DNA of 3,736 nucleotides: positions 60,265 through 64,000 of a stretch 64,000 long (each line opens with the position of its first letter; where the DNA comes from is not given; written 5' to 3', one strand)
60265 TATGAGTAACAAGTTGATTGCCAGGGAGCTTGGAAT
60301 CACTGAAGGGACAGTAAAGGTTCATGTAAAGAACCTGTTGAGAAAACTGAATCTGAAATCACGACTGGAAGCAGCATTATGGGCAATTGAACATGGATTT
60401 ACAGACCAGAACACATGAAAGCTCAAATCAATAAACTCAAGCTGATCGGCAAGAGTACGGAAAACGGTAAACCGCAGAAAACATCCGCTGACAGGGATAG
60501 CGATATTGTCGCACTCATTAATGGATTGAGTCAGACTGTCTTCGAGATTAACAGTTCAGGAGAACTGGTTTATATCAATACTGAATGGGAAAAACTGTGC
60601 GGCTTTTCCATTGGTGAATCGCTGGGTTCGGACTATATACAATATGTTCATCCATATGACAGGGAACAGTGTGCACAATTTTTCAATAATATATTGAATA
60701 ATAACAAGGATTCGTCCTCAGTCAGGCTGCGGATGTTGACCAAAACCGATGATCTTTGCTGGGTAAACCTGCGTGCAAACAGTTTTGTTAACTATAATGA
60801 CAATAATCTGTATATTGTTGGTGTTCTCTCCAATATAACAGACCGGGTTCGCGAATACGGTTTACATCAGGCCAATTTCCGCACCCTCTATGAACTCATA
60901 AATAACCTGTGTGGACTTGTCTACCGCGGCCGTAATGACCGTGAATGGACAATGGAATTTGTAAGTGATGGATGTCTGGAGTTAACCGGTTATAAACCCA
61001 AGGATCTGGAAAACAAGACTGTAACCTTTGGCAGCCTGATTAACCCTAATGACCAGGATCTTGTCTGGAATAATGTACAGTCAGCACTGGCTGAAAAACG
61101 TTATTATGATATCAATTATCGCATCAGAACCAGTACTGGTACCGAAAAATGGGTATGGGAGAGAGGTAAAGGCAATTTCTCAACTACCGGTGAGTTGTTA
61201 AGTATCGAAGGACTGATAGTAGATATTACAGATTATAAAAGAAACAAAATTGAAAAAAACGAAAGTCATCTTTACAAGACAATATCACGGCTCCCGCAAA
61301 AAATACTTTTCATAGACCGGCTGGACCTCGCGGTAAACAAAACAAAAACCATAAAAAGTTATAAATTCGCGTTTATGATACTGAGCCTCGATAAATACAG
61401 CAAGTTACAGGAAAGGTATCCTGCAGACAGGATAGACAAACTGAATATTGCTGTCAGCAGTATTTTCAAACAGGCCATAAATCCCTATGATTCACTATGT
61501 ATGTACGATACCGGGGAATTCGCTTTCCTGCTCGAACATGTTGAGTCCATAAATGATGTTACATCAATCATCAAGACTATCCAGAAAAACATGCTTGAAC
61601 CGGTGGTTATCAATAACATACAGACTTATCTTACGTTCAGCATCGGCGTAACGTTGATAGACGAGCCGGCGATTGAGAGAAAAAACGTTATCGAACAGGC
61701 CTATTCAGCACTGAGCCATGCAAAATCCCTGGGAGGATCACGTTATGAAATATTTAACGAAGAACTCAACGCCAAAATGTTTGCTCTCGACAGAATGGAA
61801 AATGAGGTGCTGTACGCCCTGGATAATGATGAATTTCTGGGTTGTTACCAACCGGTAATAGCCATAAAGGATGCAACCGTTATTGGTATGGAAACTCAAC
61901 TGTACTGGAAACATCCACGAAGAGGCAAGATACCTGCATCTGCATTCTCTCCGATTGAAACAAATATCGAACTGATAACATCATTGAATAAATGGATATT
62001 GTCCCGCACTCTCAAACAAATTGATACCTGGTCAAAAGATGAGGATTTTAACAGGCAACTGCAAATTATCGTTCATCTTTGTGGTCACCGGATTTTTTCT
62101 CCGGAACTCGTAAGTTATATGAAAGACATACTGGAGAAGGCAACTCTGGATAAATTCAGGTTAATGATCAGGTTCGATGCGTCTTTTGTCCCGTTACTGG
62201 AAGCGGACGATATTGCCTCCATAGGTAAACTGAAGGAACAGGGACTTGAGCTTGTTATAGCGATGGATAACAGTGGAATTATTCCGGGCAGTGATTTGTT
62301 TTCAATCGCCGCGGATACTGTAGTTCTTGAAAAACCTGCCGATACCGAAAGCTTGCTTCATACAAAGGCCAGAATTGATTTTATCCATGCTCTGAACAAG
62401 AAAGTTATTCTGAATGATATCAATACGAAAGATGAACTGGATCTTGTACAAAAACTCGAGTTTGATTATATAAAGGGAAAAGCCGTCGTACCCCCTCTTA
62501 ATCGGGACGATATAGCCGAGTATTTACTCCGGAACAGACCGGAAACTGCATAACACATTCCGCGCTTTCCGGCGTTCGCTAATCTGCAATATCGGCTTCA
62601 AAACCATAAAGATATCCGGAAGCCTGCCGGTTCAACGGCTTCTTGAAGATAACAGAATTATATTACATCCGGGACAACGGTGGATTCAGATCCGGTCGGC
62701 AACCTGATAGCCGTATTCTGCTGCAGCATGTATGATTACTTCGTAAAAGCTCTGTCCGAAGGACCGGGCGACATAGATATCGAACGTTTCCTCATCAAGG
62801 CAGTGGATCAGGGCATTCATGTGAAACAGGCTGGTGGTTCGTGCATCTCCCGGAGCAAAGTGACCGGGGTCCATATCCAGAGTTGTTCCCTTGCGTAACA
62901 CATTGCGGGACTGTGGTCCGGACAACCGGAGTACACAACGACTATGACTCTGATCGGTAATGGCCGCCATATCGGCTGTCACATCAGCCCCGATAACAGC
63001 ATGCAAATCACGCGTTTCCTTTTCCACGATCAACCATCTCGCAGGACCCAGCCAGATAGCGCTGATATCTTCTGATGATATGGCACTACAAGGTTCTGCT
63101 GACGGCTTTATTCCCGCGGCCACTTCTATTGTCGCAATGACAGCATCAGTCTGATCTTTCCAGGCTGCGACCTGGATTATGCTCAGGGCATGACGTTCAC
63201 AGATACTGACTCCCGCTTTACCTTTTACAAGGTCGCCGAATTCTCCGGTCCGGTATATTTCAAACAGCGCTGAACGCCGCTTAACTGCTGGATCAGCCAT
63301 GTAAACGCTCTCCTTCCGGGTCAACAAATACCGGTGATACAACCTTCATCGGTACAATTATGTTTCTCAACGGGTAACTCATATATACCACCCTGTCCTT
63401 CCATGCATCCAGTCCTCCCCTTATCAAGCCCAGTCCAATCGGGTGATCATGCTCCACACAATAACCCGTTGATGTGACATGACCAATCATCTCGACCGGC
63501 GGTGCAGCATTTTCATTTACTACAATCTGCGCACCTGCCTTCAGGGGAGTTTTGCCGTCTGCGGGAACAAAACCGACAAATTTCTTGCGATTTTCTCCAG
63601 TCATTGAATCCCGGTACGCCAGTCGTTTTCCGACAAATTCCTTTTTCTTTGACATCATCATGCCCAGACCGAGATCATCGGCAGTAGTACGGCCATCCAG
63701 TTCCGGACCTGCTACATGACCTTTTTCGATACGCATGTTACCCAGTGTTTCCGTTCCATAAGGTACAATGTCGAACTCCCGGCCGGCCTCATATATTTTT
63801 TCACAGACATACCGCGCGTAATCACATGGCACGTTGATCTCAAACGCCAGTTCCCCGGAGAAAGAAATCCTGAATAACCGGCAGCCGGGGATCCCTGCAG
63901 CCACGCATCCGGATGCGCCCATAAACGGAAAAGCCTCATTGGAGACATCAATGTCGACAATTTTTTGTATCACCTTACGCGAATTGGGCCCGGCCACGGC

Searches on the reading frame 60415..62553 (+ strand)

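Call 40: search_protein_families(library=pfam, proteins=[window:60415-62553:+])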
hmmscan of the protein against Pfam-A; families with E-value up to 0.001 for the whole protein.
window:60415-62553:+ (712 aa): 6 families
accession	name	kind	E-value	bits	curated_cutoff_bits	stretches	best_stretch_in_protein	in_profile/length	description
PF08447.18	PAS_3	-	5e-31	107.3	25.6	2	182-266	3-87/89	PAS fold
PF00563.25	EAL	-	2.5e-27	96.2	31.3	1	463-694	2-236/236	EAL domain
PF00990.26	GGDEF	-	3.3e-17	63.1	23.8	1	290-441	6-159/161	Diguanylate cyclase, GGDEF domain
PF13426.13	PAS_9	-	2.2e-13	50.8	27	1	42-143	4-103/103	PAS domain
PF00989.32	PAS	-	1.5e-12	47.9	22.6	1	30-139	2-111/113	PAS fold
PF13188.13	PAS_8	-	0.00087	19.6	21.8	0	33-84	5-56/65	PAS domain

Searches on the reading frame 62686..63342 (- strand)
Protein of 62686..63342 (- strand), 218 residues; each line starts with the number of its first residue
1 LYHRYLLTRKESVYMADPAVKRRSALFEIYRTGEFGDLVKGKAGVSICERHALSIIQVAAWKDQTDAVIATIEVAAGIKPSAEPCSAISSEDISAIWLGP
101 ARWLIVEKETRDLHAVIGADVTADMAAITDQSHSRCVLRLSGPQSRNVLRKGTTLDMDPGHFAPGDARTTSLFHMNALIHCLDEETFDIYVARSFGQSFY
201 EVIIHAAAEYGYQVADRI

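Call 40: search_protein_families(library=pfam, proteins=[window:62686-63342:-])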
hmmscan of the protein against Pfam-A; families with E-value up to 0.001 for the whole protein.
window:62686-63342:- (218 aa): 2 families
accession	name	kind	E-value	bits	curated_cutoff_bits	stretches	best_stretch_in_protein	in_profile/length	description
PF04268.17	SoxG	-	3.9e-10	40.5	21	1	69-209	10-152/152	Sarcosine oxidase, gamma subunit family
PF01571.26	GCV_T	-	5.9e-07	29.4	25.6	1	92-213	93-218/255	Aminomethyltransferase folate-binding domain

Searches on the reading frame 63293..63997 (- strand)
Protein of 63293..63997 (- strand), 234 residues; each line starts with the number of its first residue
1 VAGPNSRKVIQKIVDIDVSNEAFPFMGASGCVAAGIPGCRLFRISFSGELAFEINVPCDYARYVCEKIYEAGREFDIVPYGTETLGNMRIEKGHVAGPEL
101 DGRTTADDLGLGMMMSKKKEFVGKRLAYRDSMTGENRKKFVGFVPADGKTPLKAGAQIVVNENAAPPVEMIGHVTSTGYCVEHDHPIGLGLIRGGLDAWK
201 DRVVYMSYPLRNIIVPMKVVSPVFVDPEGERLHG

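Call 41: search_protein_families(library=pfam, proteins=[window:63293-63997:-])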
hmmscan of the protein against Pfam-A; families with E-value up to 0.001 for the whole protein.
window:63293-63997:- (234 aa): 2 families
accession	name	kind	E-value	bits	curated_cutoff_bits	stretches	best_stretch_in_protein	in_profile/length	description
PF01571.26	GCV_T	-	9.5e-24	84.5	25.6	1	2-113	144-254/255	Aminomethyltransferase folate-binding domain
PF08669.17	GCV_T_C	-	6.6e-11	42.4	25.9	1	138-226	1-80/80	Glycine cleavage T-protein C-terminal barrel domain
